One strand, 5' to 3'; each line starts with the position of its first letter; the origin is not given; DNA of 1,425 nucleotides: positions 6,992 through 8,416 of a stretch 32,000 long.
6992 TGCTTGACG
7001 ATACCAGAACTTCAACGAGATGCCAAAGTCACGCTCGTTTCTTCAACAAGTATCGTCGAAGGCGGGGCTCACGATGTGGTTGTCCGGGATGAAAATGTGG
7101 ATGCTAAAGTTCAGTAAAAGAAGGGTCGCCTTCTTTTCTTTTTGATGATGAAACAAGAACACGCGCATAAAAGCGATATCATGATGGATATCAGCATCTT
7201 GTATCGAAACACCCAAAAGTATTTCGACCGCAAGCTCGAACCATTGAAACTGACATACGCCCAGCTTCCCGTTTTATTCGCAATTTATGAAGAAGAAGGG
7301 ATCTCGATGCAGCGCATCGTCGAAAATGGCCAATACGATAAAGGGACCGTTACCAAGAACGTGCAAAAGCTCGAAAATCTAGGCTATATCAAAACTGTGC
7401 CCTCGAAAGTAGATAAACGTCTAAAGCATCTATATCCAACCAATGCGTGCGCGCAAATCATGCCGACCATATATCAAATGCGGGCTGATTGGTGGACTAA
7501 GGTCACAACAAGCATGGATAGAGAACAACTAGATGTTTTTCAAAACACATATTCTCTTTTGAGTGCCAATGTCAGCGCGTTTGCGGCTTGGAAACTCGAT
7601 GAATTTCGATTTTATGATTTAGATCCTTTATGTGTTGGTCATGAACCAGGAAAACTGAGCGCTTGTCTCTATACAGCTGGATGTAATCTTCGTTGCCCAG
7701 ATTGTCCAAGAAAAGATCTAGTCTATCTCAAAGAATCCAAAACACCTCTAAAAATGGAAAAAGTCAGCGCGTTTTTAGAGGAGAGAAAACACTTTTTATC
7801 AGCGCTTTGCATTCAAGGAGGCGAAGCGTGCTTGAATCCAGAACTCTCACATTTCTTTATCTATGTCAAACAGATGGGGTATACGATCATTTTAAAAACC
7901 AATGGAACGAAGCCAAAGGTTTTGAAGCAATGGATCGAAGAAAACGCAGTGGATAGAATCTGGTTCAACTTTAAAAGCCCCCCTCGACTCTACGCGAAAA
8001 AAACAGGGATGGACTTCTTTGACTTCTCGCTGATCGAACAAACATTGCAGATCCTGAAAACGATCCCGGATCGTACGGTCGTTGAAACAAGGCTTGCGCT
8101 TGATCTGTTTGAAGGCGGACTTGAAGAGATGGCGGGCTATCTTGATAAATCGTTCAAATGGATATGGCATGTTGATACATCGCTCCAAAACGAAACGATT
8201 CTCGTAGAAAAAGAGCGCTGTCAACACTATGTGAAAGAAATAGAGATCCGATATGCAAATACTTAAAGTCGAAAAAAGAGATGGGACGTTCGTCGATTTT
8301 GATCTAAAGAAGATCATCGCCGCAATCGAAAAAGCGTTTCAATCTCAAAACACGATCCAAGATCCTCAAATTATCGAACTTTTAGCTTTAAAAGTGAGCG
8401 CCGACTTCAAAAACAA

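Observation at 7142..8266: DNA-binding MarR domain fused in-frame to a radical-SAM activase domain with an atypical cluster motif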

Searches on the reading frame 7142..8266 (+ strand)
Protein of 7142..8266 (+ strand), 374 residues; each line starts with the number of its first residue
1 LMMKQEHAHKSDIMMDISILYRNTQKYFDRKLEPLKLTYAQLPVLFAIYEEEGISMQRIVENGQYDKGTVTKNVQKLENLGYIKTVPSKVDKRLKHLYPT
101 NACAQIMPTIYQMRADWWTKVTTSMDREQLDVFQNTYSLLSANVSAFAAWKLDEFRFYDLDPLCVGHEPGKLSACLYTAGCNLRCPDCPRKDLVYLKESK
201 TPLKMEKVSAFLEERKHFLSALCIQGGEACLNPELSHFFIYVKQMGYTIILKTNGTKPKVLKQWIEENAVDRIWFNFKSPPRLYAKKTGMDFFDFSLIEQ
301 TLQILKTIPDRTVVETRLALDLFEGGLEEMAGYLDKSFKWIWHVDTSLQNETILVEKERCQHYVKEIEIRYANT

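Call 3: search_protein_families(library=pfam, proteins=[window:7142-8266:+], max_evalue=1)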
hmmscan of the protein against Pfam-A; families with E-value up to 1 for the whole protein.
window:7142-8266:+ (374 aa): 15 families
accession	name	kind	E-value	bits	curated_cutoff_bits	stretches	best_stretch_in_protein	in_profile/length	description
PF12802.13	MarR_2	-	6.7e-12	45.8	27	1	37-93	3-60/61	MarR family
PF04055.27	Radical_SAM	-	9.9e-09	36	29.5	1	177-293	3-126/166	Radical SAM superfamily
PF01047.28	MarR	-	1.2e-08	35.2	24.6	1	37-93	1-57/59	MarR family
PF22381.2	Staph_reg_Sar_Rot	-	1.9e-06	28.3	27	1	28-97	3-72/85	Transcriptional regulator SarA/Rot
PF13463.12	HTH_27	-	2.7e-06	28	22.2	1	37-100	1-65/68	Winged helix DNA-binding domain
PF13353.11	Fer4_12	-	0.00032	21.4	22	1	174-262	8-98/137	4Fe-4S single cluster domain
PF13412.12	HTH_24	-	0.0016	18.4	21.9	1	44-84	8-48/48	Winged helix-turn-helix DNA-binding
PF13601.12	HTH_34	-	0.037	14.6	27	1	42-93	3-54/80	Winged helix DNA-binding domain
PF01325.25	Fe_dep_repress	-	0.056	14.1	26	1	66-89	35-58/60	Iron dependent repressor, N-terminal DNA binding domain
PF01978.25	TrmB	-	0.076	13.3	25.6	1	37-97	6-61/68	Sugar-specific transcriptional regulator TrmB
PF25212.1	HVO_A0114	-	0.077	13.2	27.6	1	37-92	20-75/84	HVO_A0114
PF07244.20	POTRA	-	0.11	13.6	21.3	1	58-92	24-63/79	Surface antigen variable number repeat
PF08784.17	RPA_C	-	0.16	13.1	22.6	1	49-83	65-99/106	Replication protein A C terminal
PF24292.1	DUF7479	-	0.16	12.5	27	1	183-214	28-59/60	Domain of unknown function (DUF7479)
PF14947.12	HTH_45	-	0.26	11.8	25.5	1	3-29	15-41/77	Winged helix-turn-helix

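Call 4: search_protein_families(library=ncbifam, proteins=[window:7142-8266:+], max_evalue=1)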
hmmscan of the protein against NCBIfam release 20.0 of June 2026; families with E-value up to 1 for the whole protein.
window:7142-8266:+ (374 aa): 42 families (the best 25 are shown)
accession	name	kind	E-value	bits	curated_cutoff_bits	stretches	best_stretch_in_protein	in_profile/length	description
TIGR02495.1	NrdG2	equivalog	1.3e-29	102.9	131.15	1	159-307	4-152/193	anaerobic ribonucleoside-triphosphate reductase activating protein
NF045593.1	bilirub_TF_BilQ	equivalog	5e-14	52.2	125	1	17-130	8-121/135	bilirubin utilization transcriptional regulator BilQ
NF052638.1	TransRegOhrRVib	equivalog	5.8e-10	39.1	200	1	32-124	30-122/141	transcriptional regulator OhrR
TIGR02826.1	RNR_activ_nrdG3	equivalog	4.2e-08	33.2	151.7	1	169-253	13-96/148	anaerobic ribonucleoside-triphosphate reductase activating protein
NF053777.1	Saro0803TransReg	equivalog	8.6e-08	32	200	1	15-108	13-106/140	Saro_0803 family transcriptional regulator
TIGR04317.1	W_rSAM_matur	equivalog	9.7e-08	31.5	380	1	178-286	11-119/349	tungsten cofactor oxidoreductase radical SAM maturase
TIGR02493.1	PFLA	equivalog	1.3e-06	28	231.75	1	174-264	18-112/235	pyruvate formate-lyase-activating protein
NF050133.1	TransRegFabT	equivalog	1.6e-05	25.2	200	1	64-139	54-129/138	fatty acid biosynthesis transcriptional regulator FabT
TIGR04041.1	activase_YjjW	hypoth_equivalog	4.4e-05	23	250.2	1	204-258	94-149/276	YjjW family glycine radical enzyme activase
TIGR02666.1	moaA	equivalog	4.5e-05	22.6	284.05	1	178-273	17-118/336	GTP 3',8-cyclase MoaA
TIGR04472.1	reg_rSAM_mob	hypoth_equivalog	5.3e-05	23.3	240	1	40-105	32-97/141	radical SAM mobile pair system MarR family transcriptional regulator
NF038283.1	viperin_w_prok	equivalog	6.5e-05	22.2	180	1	178-267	9-102/281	viperin family antiviral radical SAM protein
TIGR03963.1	rSAM_QueE_Clost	equivalog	0.00014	21.6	260.1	1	166-282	14-127/219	putative 7-carboxy-7-deazaguanine synthase QueE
TIGR04051.1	rSAM_NirJ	equivalog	0.00021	20.4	515.45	1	180-257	11-87/354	heme d1 biosynthesis radical SAM protein NirJ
NF008565.1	PRK11512.1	equivalog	0.00027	21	240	1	20-113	21-114/144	multiple antibiotic resistance transcriptional regulator MarR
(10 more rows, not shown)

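Call 5: find_homologous_proteins(query=window:7142-8266:+)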
Query window:7142-8266:+ (374 aa): 35 proteins with E <= 0.001 among 1320 candidates.
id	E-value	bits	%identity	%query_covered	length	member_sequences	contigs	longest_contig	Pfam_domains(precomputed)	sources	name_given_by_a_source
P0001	3.6e-254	860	99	100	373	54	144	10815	PF01047.29,PF13463.13,PF04055.28,PF12802.14,PF22381.3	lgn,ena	-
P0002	1.5e-108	381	50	97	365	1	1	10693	PF01047.29,PF13463.13,PF04055.28,PF13353.12,PF12802.14,PF22381.3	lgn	-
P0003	1.3e-107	378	50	96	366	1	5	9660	PF01047.29,PF13463.13,PF04055.28,PF13353.12,PF12802.14,PF22381.3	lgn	-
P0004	3.1e-85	305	43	96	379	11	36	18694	PF01047.29,PF04055.28,PF12802.14,PF22381.3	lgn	-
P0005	8.4e-80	287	45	81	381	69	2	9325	PF01047.29,PF13463.13,PF04055.28,PF12802.14,PF22381.3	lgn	-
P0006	1.5e-79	286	44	79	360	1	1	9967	PF01047.29,PF04055.28,PF13353.12,PF12802.14,PF22381.3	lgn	-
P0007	1.6e-79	286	43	80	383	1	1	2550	PF01047.29,PF04055.28,PF12802.14,PF22381.3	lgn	-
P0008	2.6e-79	285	40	90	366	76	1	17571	PF01047.29,PF13463.13,PF04055.28,PF13353.12,PF12802.14,PF22381.3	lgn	-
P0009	3.0e-78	282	40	93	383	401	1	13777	PF01047.29,PF04055.28,PF12802.14,PF22381.3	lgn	-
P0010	7.5e-78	280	40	89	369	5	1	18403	PF01047.29,PF04055.28,PF13353.12,PF12802.14,PF22381.3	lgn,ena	-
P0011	5.6e-77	277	41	89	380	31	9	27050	PF01047.29,PF13463.13,PF04055.28,PF13353.12,PF12802.14,PF22381.3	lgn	-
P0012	1.2e-76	276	43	80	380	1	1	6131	PF01047.29,PF04055.28,PF12802.14,PF22381.3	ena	-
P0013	3.6e-76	275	44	76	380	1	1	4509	PF01047.29,PF13463.13,PF04055.28,PF13353.12,PF12802.14,PF22381.3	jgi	jgi:anaerobic ribonucleoside-triphosphate reductase activating protein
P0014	1.9e-74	269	40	97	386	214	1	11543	PF01047.29,PF04055.28,PF13353.12,PF12802.14,PF22381.3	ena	-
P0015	3.0e-73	265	40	80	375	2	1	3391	PF01047.29,PF04055.28,PF12802.14,PF22381.3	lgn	-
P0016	8.8e-73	264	41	79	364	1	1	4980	PF01047.29,PF04055.28,PF13353.12,PF12802.14,PF22381.3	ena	-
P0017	1.7e-72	263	41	79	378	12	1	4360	PF01047.29,PF04055.28,PF13353.12,PF12802.14,PF22381.3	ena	-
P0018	8.5e-72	260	41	79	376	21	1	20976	PF01047.29,PF04055.28,PF12802.14,PF22381.3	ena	-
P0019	2.4e-71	259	41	79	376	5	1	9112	PF01047.29,PF04055.28,PF12802.14,PF22381.3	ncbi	-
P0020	2.4e-71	259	41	80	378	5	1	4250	PF01047.29,PF04055.28,PF13353.12,PF12802.14,PF22381.3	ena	-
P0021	1.4e-70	256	41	84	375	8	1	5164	PF01047.29,PF04055.28,PF12802.14,PF22381.3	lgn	-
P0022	1.7e-70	256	40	85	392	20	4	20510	PF01047.29,PF04055.28,PF13353.12,PF12802.14,PF22381.3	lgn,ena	-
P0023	4.2e-70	255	40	84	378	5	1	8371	PF01047.29,PF04055.28,PF13353.12,PF12802.14,PF22381.3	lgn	-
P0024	2.6e-69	252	41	79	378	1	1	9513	PF01047.29,PF04055.28,PF13353.12,PF12802.14,PF22381.3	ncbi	-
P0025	8.6e-69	251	41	82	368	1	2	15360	PF01047.29,PF04055.28,PF13353.12,PF12802.14,PF22381.3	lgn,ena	-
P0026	5.7e-67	245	42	79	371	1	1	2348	PF01047.29,PF04055.28,PF13353.12,PF12802.14,PF22381.3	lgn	-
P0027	6.4e-59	218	38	79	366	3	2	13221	PF01047.29,PF04055.28,PF13353.12,PF12802.14,PF22381.3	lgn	-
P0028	1.9e-58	216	38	79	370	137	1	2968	PF01047.29,PF04055.28,PF13353.12,PF12802.14,PF22381.3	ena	-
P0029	5.5e-56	208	38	76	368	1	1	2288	PF01047.29,PF04055.28,PF13353.12,PF12802.14,PF22381.3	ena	-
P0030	4.4e-50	189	34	89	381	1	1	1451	PF01047.29,PF13463.13,PF04055.28,PF13353.12,PF12802.14,PF22381.3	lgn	-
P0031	1.0e-46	178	35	76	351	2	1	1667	PF01047.29,PF04055.28,PF13353.12,PF12802.14,PF22381.3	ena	-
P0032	2.6e-21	94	38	37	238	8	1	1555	PF04055.28,PF13353.12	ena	-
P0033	8.5e-19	86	45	29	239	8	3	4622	PF04055.28,PF13353.12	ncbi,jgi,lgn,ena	-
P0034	1.9e-18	85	43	29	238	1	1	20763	PF04055.28,PF13353.12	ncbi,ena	-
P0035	1.2e-17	82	30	54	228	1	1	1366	PF04055.28,PF13353.12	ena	-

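Call 10: find_related_loci(query=A2, collection=genome_contigs, flank=10000)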
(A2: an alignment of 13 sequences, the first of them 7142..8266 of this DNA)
Query A2 (374 aa) in genome_contigs; peptide patterns used: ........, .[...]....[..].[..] (x = any residue, [..] = any of these).
122 stretches matched a pattern; 83 encode a relative of the query (tblastn E <= 1e-3); the best 80 are kept; 80 distinct loci.
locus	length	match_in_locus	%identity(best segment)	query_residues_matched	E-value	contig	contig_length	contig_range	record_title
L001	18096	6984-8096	42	12-370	4e-91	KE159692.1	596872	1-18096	Firmicutes bacterium M10-2 genomic scaffold acPFH-supercont1.2, whole genome shotgun sequence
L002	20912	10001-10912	46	10-311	3e-85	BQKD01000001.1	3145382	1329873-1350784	Erysipelotrichaceae bacterium OPF54 DNA, sequence1, whole genome shotgun sequence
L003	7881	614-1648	40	8-356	2e-84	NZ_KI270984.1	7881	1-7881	Faecalitalea cylindroides ATCC 27803 Scaffold24, whole genome shotgun sequence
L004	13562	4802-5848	40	8-360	1e-84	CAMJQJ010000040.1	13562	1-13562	MAG: uncultured Faecalitalea sp. isolate SRR14812344_bin.2_metaWRAP_v1.3_MAG genome assembly, contig: ERZ12298795.1082,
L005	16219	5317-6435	37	10-370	3e-83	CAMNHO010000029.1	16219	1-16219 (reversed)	MAG: uncultured Faecalitalea sp. isolate SRR873597_bin.166_metaWRAP_v1.3_MAG genome assembly, contig: NODE.8819_length_1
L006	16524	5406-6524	37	10-370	4e-83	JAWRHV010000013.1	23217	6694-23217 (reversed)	MAG: Erysipelotrichaceae bacterium isolate RFS22 c_000000039244, whole genome shotgun sequence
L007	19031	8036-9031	41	12-342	3e-83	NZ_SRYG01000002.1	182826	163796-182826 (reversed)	Dubosiella muris strain NM09_H32 NODE_2_length_182826_cov_1154.732392, whole genome shotgun sequence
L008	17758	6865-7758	45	10-307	2e-81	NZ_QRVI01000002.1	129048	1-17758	Eubacterium sp. AF22-8LB AF22-8LB.Scaf2, whole genome shotgun sequence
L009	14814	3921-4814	42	10-307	1e-81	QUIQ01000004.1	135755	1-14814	Firmicutes bacterium AM41-11 AM41-11.Scaf4, whole genome shotgun sequence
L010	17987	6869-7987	39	10-370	3e-81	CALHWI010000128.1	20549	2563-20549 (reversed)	MAG TPA_asm: uncultured Solobacterium sp. isolate ERR525737_bin.15_CONCOCT_v1.1_MAG genome assembly, contig: ERZ1741852.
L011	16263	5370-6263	41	8-305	5e-80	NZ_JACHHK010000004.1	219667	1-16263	Catenisphaera adipataccumulans strain DSM 25799 Ga0415243_04, whole genome shotgun sequence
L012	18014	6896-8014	39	10-370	1e-80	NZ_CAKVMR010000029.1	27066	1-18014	MAG: uncultured Holdemanella sp. isolate REFINED_METABAT215_TOP10_CONTIGS_1500_ASSEMBLY_K77_MERGED__Hadza_MoBio_hadza-E-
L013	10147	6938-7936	40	10-348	1e-79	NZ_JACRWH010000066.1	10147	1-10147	Holdemanella hominis strain L34 G9_D3_34_ctg0066, whole genome shotgun sequence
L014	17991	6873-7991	38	10-370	1e-79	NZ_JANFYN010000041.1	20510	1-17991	Holdemanella sp. MSK.7.32 KGGEEPME_41, whole genome shotgun sequence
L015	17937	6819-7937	39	10-370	3e-78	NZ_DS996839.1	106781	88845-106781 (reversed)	Holdemanella biformis DSM 3989 Scfld3, whole genome shotgun sequence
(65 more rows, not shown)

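Call 20: find_encoding_contigs(protein=P0001, flank=10000, max_places=10)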
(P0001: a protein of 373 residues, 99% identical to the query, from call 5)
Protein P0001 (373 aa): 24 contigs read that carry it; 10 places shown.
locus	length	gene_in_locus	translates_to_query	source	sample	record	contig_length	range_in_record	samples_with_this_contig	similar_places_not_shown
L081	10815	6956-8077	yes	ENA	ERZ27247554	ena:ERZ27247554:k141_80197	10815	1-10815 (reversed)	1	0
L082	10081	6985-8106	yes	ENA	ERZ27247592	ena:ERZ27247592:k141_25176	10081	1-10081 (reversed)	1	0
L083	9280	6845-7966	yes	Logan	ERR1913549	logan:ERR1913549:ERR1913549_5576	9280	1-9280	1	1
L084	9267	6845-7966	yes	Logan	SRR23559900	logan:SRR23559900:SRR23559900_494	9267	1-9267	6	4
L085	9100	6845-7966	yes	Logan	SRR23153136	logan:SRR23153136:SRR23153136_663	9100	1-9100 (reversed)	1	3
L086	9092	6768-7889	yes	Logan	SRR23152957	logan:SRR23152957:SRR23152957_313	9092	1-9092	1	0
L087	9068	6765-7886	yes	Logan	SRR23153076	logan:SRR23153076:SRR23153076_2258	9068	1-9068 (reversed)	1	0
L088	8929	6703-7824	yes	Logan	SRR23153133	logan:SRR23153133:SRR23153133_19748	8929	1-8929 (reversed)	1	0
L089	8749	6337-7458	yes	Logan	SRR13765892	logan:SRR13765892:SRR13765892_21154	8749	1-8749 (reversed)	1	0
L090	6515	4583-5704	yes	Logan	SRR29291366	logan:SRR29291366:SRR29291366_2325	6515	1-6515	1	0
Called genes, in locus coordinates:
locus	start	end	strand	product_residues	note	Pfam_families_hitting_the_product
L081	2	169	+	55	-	?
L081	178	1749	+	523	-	PF13396:PLDc_N, PF13091:PLDc_2, PF00614:PLDc (faint), PF13091:PLDc_2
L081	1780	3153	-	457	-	PF00206:Lyase_1, PF10415:FumaraseC_C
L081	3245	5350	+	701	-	PF17999:PulA_N1, PF02922:CBM_48, PF00128:Alpha-amylase (weak)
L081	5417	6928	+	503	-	PF00478:IMPDH, PF00571:CBS (faint), PF01070:FMN_dh (weak)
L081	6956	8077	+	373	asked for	PF12802:MarR_2, PF22381:Staph_reg_Sar_Rot (weak), PF01047:MarR, PF13463:HTH_27 (weak), PF04055:Radical_SAM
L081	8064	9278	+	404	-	PF03477:ATP-cone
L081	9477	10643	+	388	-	PF02540:NAD_synthase (weak), PF02568:ThiI (weak), PF03054:tRNA_Me_trans, PF20259:tRNA_Me_trans_M, PF20258:tRNA_Me_trans_C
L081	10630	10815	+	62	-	?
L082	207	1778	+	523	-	PF13396:PLDc_N, PF13091:PLDc_2, PF00614:PLDc (faint), PF13091:PLDc_2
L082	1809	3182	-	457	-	PF00206:Lyase_1, PF10415:FumaraseC_C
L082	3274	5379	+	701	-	PF17999:PulA_N1, PF02922:CBM_48, PF00128:Alpha-amylase (weak)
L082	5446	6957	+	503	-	PF00478:IMPDH, PF00571:CBS (faint), PF01070:FMN_dh (weak)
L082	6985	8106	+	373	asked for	PF12802:MarR_2, PF22381:Staph_reg_Sar_Rot (weak), PF01047:MarR, PF13463:HTH_27 (weak), PF04055:Radical_SAM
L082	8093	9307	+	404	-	PF03477:ATP-cone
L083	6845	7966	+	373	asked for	PF12802:MarR_2, PF22381:Staph_reg_Sar_Rot (weak), PF01047:MarR, PF13463:HTH_27 (weak), PF04055:Radical_SAM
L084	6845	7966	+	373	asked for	PF12802:MarR_2, PF22381:Staph_reg_Sar_Rot (weak), PF01047:MarR, PF13463:HTH_27 (weak), PF04055:Radical_SAM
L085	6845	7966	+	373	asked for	PF12802:MarR_2, PF22381:Staph_reg_Sar_Rot (weak), PF01047:MarR, PF13463:HTH_27 (weak), PF04055:Radical_SAM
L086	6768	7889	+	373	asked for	PF12802:MarR_2, PF22381:Staph_reg_Sar_Rot (weak), PF01047:MarR, PF13463:HTH_27 (weak), PF04055:Radical_SAM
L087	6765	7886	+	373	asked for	PF12802:MarR_2, PF22381:Staph_reg_Sar_Rot (weak), PF01047:MarR, PF13463:HTH_27 (weak), PF04055:Radical_SAM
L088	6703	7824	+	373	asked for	PF12802:MarR_2, PF22381:Staph_reg_Sar_Rot (weak), PF01047:MarR, PF13463:HTH_27 (weak), PF04055:Radical_SAM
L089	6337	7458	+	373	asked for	PF12802:MarR_2, PF22381:Staph_reg_Sar_Rot (weak), PF01047:MarR, PF13463:HTH_27 (weak), PF04055:Radical_SAM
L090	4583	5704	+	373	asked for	PF12802:MarR_2, PF22381:Staph_reg_Sar_Rot (weak), PF01047:MarR, PF13463:HTH_27 (weak), PF04055:Radical_SAM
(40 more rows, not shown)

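Call 28: search_solved_structures(query=window:7142-8266:+, max_evalue=0.01, show_alignments=2)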
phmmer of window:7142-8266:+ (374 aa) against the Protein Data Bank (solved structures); distinct sequences matched with E-value up to 0.01: 28.
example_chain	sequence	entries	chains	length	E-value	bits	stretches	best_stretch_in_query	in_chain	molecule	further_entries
3s2w_A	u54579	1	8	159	1.1e-13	54.3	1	13-140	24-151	Transcriptional regulator, MarR family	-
3bpx_A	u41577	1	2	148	7.2e-09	38.4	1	17-133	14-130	Transcriptional regulator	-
3bpv_A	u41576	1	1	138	9e-09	38.1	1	17-133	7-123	Transcriptional regulator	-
5eri_A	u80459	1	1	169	2e-08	36.9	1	11-111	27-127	MarR family transcriptional regulator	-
4mnu_A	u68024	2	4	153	5.6e-07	32.2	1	11-112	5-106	SlyA-like transcription regulator | MarR family transcriptional regulator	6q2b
2bv6_A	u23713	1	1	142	8.4e-07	31.6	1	20-112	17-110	HTH-TYPE TRANSCRIPTIONAL REGULATOR MGRA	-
1lj9_A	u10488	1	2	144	5.5e-06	29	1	12-112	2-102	transcriptional regulator SlyA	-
7dvs_A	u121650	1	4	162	3.4e-05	26.4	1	8-105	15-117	MarR family transcriptional regulator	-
3bja_A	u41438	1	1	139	7.2e-05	25.3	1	15-104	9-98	Transcriptional regulator, MarR family, putative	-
7dvr_A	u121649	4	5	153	8.3e-05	25.1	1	18-105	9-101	HTH marR-type domain-containing protein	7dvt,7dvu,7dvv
5hlh_A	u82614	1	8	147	9.5e-05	24.9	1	20-111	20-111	MarR family transcriptional regulator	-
5hlg_A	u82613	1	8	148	9.7e-05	24.9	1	20-111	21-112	MarR family transcriptional regulator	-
5hli_A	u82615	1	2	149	9.8e-05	24.8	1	20-111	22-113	MarR family transcriptional regulator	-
3hrm_A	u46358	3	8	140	0.00013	24.4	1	26-143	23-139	HTH-type transcriptional regulator sarZ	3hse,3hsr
4gxo_A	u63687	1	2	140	0.00014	24.3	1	26-143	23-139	MarR family regulatory protein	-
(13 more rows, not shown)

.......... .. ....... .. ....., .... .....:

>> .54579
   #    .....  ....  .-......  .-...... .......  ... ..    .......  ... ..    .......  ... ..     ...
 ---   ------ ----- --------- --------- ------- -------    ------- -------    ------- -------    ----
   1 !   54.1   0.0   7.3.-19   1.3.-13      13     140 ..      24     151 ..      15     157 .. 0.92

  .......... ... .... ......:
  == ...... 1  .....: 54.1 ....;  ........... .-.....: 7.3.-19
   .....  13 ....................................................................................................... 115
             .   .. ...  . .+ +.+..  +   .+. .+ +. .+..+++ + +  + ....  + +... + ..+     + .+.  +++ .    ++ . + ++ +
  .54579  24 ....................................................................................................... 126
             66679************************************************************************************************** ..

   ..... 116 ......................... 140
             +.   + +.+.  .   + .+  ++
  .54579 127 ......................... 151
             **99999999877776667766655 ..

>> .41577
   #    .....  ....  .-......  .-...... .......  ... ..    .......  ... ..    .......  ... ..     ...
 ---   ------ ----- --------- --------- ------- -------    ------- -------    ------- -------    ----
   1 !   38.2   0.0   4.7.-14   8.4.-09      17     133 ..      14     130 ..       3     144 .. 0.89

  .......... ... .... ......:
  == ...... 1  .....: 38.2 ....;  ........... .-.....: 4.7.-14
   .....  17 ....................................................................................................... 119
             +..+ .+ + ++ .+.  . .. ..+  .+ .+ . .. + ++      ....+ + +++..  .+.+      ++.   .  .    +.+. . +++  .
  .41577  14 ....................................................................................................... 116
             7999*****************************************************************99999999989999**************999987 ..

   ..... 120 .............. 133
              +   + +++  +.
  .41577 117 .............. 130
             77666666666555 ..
